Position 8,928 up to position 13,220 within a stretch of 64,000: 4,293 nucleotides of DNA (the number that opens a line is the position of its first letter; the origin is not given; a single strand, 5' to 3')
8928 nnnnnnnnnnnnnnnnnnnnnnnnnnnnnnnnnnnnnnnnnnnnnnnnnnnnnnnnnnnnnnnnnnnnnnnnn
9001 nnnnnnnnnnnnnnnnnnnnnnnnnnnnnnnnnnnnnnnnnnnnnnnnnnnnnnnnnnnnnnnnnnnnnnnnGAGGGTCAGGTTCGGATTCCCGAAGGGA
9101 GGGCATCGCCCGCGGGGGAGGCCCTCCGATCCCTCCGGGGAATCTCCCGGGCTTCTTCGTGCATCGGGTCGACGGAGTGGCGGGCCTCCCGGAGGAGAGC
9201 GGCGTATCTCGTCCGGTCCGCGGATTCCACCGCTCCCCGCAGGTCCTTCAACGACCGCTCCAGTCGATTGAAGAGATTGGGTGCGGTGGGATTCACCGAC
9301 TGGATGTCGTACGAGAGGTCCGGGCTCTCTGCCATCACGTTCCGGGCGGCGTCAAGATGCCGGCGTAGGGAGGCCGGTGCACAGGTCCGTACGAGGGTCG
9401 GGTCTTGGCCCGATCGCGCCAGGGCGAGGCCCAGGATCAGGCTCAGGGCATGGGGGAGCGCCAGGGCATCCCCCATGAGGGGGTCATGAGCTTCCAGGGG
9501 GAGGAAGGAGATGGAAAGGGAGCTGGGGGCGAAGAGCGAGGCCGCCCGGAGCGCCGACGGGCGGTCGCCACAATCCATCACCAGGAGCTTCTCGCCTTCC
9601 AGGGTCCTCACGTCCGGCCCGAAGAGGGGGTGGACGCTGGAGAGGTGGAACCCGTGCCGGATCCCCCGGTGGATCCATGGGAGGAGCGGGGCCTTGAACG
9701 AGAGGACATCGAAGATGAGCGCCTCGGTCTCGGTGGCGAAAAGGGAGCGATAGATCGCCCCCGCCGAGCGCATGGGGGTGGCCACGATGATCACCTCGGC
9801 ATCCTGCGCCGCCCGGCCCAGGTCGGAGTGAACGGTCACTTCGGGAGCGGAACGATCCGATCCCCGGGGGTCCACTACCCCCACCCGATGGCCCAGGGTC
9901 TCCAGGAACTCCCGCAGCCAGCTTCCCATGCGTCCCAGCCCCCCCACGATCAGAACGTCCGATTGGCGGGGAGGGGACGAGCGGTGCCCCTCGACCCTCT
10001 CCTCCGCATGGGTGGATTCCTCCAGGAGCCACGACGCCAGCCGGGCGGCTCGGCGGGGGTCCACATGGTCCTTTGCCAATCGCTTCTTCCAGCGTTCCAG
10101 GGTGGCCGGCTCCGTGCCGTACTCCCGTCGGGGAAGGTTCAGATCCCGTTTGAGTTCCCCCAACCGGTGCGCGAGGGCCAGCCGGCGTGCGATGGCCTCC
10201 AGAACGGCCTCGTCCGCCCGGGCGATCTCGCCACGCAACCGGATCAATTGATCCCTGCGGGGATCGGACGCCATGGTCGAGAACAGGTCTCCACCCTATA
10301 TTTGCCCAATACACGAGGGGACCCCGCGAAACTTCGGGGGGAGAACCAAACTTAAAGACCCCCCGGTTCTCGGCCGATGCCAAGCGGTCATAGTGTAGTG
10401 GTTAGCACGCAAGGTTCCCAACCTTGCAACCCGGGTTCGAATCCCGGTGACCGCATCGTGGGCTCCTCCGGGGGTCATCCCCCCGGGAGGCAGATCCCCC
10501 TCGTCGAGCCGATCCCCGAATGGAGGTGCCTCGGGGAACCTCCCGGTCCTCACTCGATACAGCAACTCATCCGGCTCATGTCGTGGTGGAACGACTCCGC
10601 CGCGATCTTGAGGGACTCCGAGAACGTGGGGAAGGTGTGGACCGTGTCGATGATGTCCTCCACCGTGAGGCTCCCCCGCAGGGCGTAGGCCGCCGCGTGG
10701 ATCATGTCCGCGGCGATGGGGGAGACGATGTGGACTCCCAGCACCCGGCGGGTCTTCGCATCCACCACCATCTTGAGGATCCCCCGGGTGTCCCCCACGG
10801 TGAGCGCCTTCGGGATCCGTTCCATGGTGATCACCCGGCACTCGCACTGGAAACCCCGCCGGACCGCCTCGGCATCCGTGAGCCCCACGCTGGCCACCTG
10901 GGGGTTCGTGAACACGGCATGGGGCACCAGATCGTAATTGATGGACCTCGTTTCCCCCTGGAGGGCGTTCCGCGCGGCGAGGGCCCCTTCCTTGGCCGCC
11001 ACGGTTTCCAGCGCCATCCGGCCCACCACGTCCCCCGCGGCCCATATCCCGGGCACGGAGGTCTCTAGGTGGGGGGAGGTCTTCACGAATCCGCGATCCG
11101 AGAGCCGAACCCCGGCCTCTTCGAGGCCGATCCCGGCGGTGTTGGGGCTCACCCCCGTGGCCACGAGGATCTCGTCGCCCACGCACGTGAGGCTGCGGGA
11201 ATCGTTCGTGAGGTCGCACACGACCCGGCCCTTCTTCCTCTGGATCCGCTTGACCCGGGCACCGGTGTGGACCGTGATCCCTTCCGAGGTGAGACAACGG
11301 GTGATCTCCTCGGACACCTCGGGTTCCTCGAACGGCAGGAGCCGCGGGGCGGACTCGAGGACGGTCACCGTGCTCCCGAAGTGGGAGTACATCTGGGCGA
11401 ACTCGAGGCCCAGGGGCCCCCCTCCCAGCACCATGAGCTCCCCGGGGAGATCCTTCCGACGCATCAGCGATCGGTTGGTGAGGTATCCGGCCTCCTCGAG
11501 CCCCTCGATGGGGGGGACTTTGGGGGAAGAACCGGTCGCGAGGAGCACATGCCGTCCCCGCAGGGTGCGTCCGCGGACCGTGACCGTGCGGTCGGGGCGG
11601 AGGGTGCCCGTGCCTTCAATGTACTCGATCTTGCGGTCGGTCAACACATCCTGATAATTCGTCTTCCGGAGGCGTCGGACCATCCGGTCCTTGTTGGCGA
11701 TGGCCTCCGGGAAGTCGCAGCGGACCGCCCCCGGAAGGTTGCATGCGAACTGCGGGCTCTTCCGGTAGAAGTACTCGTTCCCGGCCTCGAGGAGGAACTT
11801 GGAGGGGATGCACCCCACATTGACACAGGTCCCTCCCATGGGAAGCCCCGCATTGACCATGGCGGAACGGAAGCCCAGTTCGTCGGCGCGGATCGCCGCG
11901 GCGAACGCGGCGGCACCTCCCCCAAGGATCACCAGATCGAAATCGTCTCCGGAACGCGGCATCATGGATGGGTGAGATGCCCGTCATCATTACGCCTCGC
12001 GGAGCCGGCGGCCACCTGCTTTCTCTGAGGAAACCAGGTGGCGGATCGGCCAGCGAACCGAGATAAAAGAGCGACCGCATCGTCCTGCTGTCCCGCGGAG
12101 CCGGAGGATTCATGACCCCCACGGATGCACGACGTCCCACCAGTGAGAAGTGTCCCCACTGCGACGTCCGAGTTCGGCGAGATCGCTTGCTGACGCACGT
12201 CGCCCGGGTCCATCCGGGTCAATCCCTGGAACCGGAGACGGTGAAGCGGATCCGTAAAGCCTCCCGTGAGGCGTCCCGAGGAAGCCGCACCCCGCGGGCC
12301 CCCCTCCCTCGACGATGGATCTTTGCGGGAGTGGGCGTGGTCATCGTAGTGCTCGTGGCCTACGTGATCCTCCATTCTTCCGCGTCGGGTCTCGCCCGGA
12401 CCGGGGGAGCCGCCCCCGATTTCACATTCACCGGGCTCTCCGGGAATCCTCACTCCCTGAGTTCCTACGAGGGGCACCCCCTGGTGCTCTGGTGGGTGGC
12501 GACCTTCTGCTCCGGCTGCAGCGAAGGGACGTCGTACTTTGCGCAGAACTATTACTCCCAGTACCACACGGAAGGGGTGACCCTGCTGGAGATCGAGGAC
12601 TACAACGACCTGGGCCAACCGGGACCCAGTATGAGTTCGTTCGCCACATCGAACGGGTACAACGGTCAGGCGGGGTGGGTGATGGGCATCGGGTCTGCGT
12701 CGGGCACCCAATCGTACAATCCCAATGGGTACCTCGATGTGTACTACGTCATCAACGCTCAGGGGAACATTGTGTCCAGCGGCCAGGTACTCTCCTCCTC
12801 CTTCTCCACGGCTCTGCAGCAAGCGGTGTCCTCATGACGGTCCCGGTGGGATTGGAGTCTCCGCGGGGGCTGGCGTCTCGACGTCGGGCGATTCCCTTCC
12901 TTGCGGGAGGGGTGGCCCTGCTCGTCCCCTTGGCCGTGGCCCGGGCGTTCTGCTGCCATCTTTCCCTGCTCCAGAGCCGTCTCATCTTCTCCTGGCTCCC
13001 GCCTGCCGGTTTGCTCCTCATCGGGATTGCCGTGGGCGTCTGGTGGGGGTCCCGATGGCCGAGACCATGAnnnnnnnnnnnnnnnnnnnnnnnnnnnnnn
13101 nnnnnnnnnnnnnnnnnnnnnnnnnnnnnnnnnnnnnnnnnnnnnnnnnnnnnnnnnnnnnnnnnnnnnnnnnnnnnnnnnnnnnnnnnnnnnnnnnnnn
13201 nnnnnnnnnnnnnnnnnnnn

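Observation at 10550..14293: merA is paired divergently with a thioredoxin-fold protein and three membrane proteins carrying intramembrane Cys-Cys pairs: a candidate undescribed archaeal Hg(II) handling/transport module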

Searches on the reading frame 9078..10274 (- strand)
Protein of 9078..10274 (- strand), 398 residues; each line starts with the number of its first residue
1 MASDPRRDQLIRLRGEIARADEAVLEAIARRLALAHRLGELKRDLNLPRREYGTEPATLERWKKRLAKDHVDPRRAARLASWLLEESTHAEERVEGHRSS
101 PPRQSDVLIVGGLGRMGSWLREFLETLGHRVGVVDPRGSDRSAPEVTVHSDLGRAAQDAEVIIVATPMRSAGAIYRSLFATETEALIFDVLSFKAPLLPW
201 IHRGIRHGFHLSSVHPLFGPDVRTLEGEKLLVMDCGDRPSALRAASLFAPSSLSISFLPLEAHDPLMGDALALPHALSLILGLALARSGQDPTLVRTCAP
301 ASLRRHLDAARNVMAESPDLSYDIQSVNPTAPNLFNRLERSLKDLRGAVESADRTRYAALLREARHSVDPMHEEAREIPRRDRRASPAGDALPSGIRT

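Call 3: search_protein_families(library=pfam, proteins=[window:9078-10274:-], max_evalue=1)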
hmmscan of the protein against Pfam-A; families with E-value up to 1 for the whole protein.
window:9078-10274:- (398 aa): 10 families
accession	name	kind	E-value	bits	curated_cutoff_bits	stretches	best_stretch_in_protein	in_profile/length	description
PF01817.26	CM_2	-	7.1e-10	39.4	27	1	13-91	1-79/80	Chorismate mutase type II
PF02153.23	PDH_N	-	3.8e-06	26.9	26.5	1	154-221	41-108/154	Prephenate dehydrogenase, nucleotide-binding domain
PF20463.3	PDH_C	-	4.2e-06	27.5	22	1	261-362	3-101/102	Prephenate dehydrogenase, dimerization domain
PF02826.25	2-Hacid_dh_C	-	0.00086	19.2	25.1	1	98-169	30-102/178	D-isomer specific 2-hydroxyacid dehydrogenase, NAD binding domain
PF03807.23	F420_oxidored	-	0.0021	19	21.6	1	109-186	4-87/94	NADP oxidoreductase coenzyme F420-dependent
PF03720.21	UDPG_MGDP_dh_C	-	0.01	16.6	30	1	123-190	25-97/103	UDP-glucose/GDP-mannose dehydrogenase family, UDP binding domain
PF16924.11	DpaA_N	-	0.065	13.8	29.2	1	107-179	2-72/116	Dipicolinate synthase subunit A N-terminal domain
PF13380.12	CoA_binding_2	-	0.1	13.5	22.8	0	118-188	17-85/116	CoA binding domain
PF10087.14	DUF2325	-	0.14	12.8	33.6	1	107-153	2-45/94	Uncharacterized protein conserved in bacteria (DUF2325)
PF01370.27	Epimerase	-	0.19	11.5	20.9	1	107-143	1-37/240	NAD dependent epimerase/dehydratase family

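Call 4: search_protein_families(library=ncbifam, proteins=[window:9078-10274:-], max_evalue=1)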
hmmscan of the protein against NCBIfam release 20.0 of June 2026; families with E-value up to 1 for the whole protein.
window:9078-10274:- (398 aa): 29 families (the best 25 are shown)
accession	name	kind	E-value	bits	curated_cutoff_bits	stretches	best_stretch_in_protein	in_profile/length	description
NF006409.0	PRK08655.1-3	equivalog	8.9e-25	87.8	310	1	107-367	3-266/290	prephenate dehydrogenase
NF008400.0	PRK11199.1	equivalog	1.4e-24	86.8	273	1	8-366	3-348/374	bifunctional chorismate mutase/prephenate dehydrogenase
NF006411.0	PRK08655.1-5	equivalog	2.5e-15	56.2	464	1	105-366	3-269/443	prephenate dehydrogenase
NF006408.0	PRK08655.1-2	equivalog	1.2e-14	54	422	1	106-373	8-280/441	prephenate dehydrogenase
NF006410.0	PRK08655.1-4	equivalog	7.7e-11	41.4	498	1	107-366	7-274/446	prephenate dehydrogenase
NF006457.0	PRK08818.1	equivalog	6.3e-08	32.1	411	1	107-358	7-256/373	prephenate dehydrogenase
TIGR01791.2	CM_archaeal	equivalog_domain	9.9e-08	31.9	66.95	1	12-87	3-78/83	chorismate mutase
NF006691.0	PRK09239.1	equivalog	4.6e-07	29.9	120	1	7-97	9-99/108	chorismate mutase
NF006407.0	PRK08655.1-1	equivalog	5.9e-07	28.7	834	1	108-362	4-265/439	prephenate dehydrogenase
TIGR01808.1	CM_M_hiGC-arch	equivalog_domain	8.1e-06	25.9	52.15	1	12-64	4-55/74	chorismate mutase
NF011381.1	PRK14806.1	equivalog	1.1e-05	24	902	1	149-367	54-280/733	bifunctional prephenate dehydrogenase/3-phosphoshikimate 1-carboxyvinyltransferase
NF004925.0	PRK06285.1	equivalog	2.3e-05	24.4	77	1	6-88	5-87/99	chorismate mutase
NF006307.0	PRK08507.1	equivalog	3.9e-05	23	295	1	156-360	56-264/275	prephenate dehydrogenase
TIGR01795.1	CM_mono_cladeE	equivalog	4.3e-05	24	107.55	1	8-94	3-89/94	chorismate mutase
NF005108.0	PRK06545.1-6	equivalog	8.8e-05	21.7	327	1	147-202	59-114/321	prephenate dehydrogenase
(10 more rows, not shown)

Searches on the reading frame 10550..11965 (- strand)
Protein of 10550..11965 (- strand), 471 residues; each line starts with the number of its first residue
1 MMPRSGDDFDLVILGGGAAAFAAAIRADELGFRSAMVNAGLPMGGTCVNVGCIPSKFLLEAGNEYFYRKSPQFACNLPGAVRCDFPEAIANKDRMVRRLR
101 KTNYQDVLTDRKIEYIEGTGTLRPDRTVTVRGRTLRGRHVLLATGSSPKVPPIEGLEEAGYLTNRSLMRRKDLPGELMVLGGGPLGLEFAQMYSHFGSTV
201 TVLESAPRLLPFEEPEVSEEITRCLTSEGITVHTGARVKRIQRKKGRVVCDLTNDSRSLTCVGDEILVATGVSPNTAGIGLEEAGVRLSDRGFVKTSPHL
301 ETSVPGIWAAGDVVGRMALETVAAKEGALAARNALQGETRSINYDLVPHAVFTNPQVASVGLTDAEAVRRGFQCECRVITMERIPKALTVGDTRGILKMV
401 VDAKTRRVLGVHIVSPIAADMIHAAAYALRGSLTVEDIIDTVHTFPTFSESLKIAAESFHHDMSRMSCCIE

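Call 3: search_protein_families(library=pfam, proteins=[window:10550-11965:-], max_evalue=1)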
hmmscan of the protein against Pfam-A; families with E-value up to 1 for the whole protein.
window:10550-11965:- (471 aa): 15 families
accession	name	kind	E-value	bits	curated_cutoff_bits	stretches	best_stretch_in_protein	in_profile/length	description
PF07992.20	Pyr_redox_2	-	1.5e-63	215.4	26.1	1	9-327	1-291/291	Pyridine nucleotide-disulphide oxidoreductase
PF02852.28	Pyr_redox_dim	-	5.5e-32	110.7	25.3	1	347-455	1-109/110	Pyridine nucleotide-disulphide oxidoreductase, dimerisation domain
PF00070.33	Pyr_redox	-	6.9e-18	65.4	22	1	177-248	2-74/82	Pyridine nucleotide-disulphide oxidoreductase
PF13738.12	Pyr_redox_3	-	2.3e-12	47.2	30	1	106-311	97-305/305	Pyridine nucleotide-disulphide oxidoreductase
PF03486.20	HI0933_like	-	1.3e-06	28.5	50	0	10-39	2-31/244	HI0933-like protein Rossmann domain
PF12831.13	FAD_oxidored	-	3.3e-05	23.8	27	1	10-51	1-42/416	FAD dependent oxidoreductase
PF01134.28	GIDA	-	0.00014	21.5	22.1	1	10-56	1-44/391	Glucose inhibited division protein A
PF13450.12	NAD_binding_8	-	0.00021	21.9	21.9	1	179-209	1-31/68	NAD(P)-binding Rossmann-like domain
PF00890.30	FAD_binding_2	-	0.00031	20.5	20.4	1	10-47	1-38/414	FAD binding domain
PF01266.30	DAO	-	0.00076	19.5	27.9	0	225-273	159-205/353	FAD dependent oxidoreductase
PF01262.27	AlaDh_PNT_C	-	0.00087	19.2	23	1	174-210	28-64/214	Alanine dehydrogenase/PNT, C-terminal domain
PF13434.12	Lys_Orn_oxgnase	-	0.0028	17.3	21.3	1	131-223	142-239/339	L-lysine 6-monooxygenase/L-ornithine 5-monooxygenase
PF17089.10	YjbT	-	0.032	14.7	27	1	71-117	26-72/92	Uncharacterised protein family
PF13478.12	XdhC_C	-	0.17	12.8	29.7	0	177-210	1-34/125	XdhC Rossmann domain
PF05834.18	Lycopene_cycl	-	0.22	11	23.4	0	177-210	2-37/380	Lycopene cyclase protein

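Call 4: search_protein_families(library=ncbifam, proteins=[window:10550-11965:-], max_evalue=1)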
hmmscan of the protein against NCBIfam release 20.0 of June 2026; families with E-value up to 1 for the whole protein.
window:10550-11965:- (471 aa): 88 families (the best 25 are shown)
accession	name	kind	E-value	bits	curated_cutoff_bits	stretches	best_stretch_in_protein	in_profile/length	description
TIGR02053.1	MerA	equivalog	3.9e-161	537.2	454.45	1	9-470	1-464/465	mercury(II) reductase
TIGR01350.1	lipoamide_DH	equivalog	6.5e-115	384.4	408.8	1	9-462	2-457/461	dihydrolipoyl dehydrogenase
NF010311.1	PRK13748.1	subfamily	2.6e-103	346.8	600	1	8-469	97-558/560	mercury(II) reductase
NF004991.0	PRK06370.1-3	subfamily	1.1e-97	327.7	620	1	3-463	30-491/509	FAD-containing oxidoreductase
NF004992.0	PRK06370.1-4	equivalog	4e-93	312.3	629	1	8-452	4-448/459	FAD-containing oxidoreductase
NF004947.0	PRK06292.2-5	equivalog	1.1e-91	308.1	592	1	8-461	3-460/474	dihydrolipoyl dehydrogenase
NF004946.0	PRK06292.2-4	subfamily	8.5e-86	288.6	634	1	7-457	2-468/487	dihydrolipoyl dehydrogenase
NF004776.0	PRK06116.1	equivalog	3.6e-84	283.3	480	1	7-451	3-445/450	glutathione-disulfide reductase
NF004990.0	PRK06370.1-1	equivalog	1.3e-80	271.4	842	1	8-454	4-450/459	FAD-containing oxidoreductase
NF003585.0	PRK05249.1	equivalog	7.8e-80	268.7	465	1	8-457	6-455/464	Si-specific NAD(P)(+) transhydrogenase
NF004943.0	PRK06292.2-1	equivalog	1.9e-78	264.3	432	1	8-459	3-455/456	dihydrolipoyl dehydrogenase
TIGR01424.1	gluta_reduc_2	equivalog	5.2e-78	262.6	606.05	1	8-452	2-442/446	glutathione-disulfide reductase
NF041853.1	hythiocyan_redase_MerA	equivalog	6.3e-78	262.6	650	1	8-452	3-434/440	hypothiocyanous acid reductase MerA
NF040477.1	chlor_oxi_RclA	equivalog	1.1e-77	261.6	740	1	8-453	3-434/441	reactive chlorine resistance oxidoreductase RclA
NF005883.0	PRK07845.1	equivalog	2.9e-75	254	479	1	11-462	5-462/466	NAD(P)H-quinone dehydrogenase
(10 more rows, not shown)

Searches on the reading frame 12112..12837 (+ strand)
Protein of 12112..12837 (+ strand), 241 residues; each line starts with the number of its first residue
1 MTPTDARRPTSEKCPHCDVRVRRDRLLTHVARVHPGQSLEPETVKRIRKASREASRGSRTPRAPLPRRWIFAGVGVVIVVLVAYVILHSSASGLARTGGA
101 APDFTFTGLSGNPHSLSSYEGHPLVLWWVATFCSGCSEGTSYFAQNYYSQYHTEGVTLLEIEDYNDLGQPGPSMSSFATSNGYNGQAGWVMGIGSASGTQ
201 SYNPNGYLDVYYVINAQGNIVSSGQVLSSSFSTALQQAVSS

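Call 3: search_protein_families(library=pfam, proteins=[window:12112-12837:+], max_evalue=1)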
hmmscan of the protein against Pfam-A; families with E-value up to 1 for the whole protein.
window:12112-12837:+ (241 aa): 7 families
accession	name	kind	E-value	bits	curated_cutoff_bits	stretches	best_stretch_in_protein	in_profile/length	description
PF00578.27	AhpC-TSA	-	1.8e-09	38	26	1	98-162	2-66/124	AhpC/TSA family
PF08534.16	Redoxin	-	3.3e-09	37.1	26.6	1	98-227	3-135/148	Redoxin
PF20544.3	DUF6758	-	0.0063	16.2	27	1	11-75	4-73/208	Family of unknown function (DUF6758)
PF05605.18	zf-Di19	-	0.015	15.9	27.5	1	13-38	4-29/54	Drought induced 19 protein (Di19), zinc-binding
PF19714.4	DUF6209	-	0.049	13.8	27.5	1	117-156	85-124/237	Family of unknown function (DUF6209)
PF13894.12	zf-C2H2_4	-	0.29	12.4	27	1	13-34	2-24/24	C2H2-type zinc finger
PF22191.2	IBR_1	-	0.3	11.4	27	0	12-29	4-21/47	IBR domain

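Call 4: search_protein_families(library=ncbifam, proteins=[window:12112-12837:+], max_evalue=1)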
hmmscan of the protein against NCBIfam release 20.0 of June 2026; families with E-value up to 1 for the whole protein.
window:12112-12837:+ (241 aa): 5 families
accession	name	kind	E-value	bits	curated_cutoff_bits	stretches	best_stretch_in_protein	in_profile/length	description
NF002854.0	PRK03147.1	subfamily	1.3e-10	41.5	170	1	69-162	8-102/176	thiol-disulfide oxidoreductase ResA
NF047696.1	ThlDiSintTplARhiz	equivalog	0.0071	16.1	230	1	94-138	70-114/219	thiol:disulfide interchange protein TlpA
NF041054.1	WAxxUGC_long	equivalog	0.04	13.2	300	1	90-158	73-139/354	ResA-like WAxxUGC motif-containing protein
NF052375.1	antisigma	equivalog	0.057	13.4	100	1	14-87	25-105/217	anti-sigma factor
NF041202.1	StoA_CxxC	exception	0.058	13.3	210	1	77-161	10-90/163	endospore biogenesis thiol-disulfide oxidoreductase StoA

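Call 83: search_solved_structures(query=window:12112-12837:+, max_evalue=0.01, show_alignments=1)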
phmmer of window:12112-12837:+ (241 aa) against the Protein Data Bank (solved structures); distinct sequences matched with E-value up to 0.01: 13.
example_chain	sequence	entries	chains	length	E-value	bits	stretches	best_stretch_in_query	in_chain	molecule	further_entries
3e0u_A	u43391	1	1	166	1.6e-05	27.6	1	103-172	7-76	Glutathione peroxidase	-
2ls5_A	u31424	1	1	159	0.00026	23.7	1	94-188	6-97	Uncharacterized protein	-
2lrn_A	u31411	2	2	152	0.0011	21.6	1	96-160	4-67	Thiol:disulfide interchange protein | Putative thiol-disulfide oxidoreductase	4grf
3dwv_A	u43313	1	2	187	0.0019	20.8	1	100-168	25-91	Glutathione peroxidase-like protein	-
2vup_A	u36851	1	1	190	0.0022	20.6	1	92-168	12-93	GLUTATHIONE PEROXIDASE-LIKE PROTEIN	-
4nmu_A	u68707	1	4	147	0.0028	20.3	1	96-162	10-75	Thiol-disulfide oxidoreductase ResA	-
3hdc_A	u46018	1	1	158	0.0028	20.3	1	91-138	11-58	Thioredoxin family protein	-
2rm5_A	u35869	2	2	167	0.0029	20.2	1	99-168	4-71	Glutathione peroxidase-like protein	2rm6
1st9_A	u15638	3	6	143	0.0037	19.9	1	98-184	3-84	Thiol-disulfide oxidoreductase resA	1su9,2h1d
2h1b_A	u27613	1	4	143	0.0037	19.9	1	98-184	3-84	Thiol-disulfide oxidoreductase resA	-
2f9s_A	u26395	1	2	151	0.0042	19.7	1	98-184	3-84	Thiol-disulfide oxidoreductase resA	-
3c71_A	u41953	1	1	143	0.0051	19.4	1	98-184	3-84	Thiol-disulfide oxidoreductase resA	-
3ha9_A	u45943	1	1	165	0.0073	18.9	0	103-226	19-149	uncharacterized Thioredoxin-like protein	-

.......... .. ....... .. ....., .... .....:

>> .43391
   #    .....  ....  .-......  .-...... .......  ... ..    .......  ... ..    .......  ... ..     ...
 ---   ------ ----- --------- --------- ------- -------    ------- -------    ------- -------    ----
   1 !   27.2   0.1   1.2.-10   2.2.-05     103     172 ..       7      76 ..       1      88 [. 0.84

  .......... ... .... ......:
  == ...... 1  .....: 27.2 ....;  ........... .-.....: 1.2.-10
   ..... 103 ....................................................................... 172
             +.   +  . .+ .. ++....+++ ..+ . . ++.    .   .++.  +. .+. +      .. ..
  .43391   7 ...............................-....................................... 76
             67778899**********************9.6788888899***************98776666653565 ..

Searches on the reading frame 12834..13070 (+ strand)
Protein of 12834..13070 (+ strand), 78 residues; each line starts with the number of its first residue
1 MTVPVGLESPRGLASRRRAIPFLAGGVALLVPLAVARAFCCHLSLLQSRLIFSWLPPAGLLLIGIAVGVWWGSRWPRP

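Call 3: search_protein_families(library=pfam, proteins=[window:12834-13070:+], max_evalue=1)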
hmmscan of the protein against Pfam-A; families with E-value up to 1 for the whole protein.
window:12834-13070:+ (78 aa): 0 families

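Call 4: search_protein_families(library=ncbifam, proteins=[window:12834-13070:+], max_evalue=1)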
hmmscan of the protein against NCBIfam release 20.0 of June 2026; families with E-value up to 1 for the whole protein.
window:12834-13070:+ (78 aa): 0 families

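Call 57: find_homologous_proteins(query=window:12834-13070:+, max_evalue=0.01)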
Query window:12834-13070:+ (78 aa): 4 proteins with E <= 0.01 among 12 candidates.
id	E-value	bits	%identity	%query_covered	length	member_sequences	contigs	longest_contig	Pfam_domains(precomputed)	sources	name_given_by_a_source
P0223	6.4e-42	159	97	100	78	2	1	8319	-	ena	-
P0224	9.2e-37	143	88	100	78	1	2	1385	-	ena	-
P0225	3.4e-20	90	74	79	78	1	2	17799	-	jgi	jgi:hypothetical protein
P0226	3.7e-19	86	79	67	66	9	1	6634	-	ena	-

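Call 90: find_encoding_contigs(protein=P0225, flank=6000, max_places=2)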
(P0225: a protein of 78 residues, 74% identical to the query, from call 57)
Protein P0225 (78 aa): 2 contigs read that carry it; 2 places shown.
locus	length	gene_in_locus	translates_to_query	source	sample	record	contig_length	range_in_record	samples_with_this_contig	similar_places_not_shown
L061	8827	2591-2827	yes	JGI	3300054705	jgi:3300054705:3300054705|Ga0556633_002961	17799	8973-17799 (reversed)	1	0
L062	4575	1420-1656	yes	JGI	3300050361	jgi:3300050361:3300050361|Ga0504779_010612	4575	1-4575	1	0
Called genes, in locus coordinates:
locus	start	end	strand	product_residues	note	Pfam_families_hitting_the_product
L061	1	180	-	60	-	?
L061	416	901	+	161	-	-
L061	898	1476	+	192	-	-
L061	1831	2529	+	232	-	PF00578:AhpC-TSA, PF08534:Redoxin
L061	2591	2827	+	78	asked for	-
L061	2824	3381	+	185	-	-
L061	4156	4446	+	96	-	-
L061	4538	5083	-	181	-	PF08753:NikR_C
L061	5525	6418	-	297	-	PF02511:Thy1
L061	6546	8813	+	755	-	PF00133:tRNA-synt_1, PF09334:tRNA-synt_1g, PF01588:tRNA_bind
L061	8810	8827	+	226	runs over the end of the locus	PF02811:PHP, PF13263:PHP_C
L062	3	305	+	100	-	?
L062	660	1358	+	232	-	PF00578:AhpC-TSA, PF08534:Redoxin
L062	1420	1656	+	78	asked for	-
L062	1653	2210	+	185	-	-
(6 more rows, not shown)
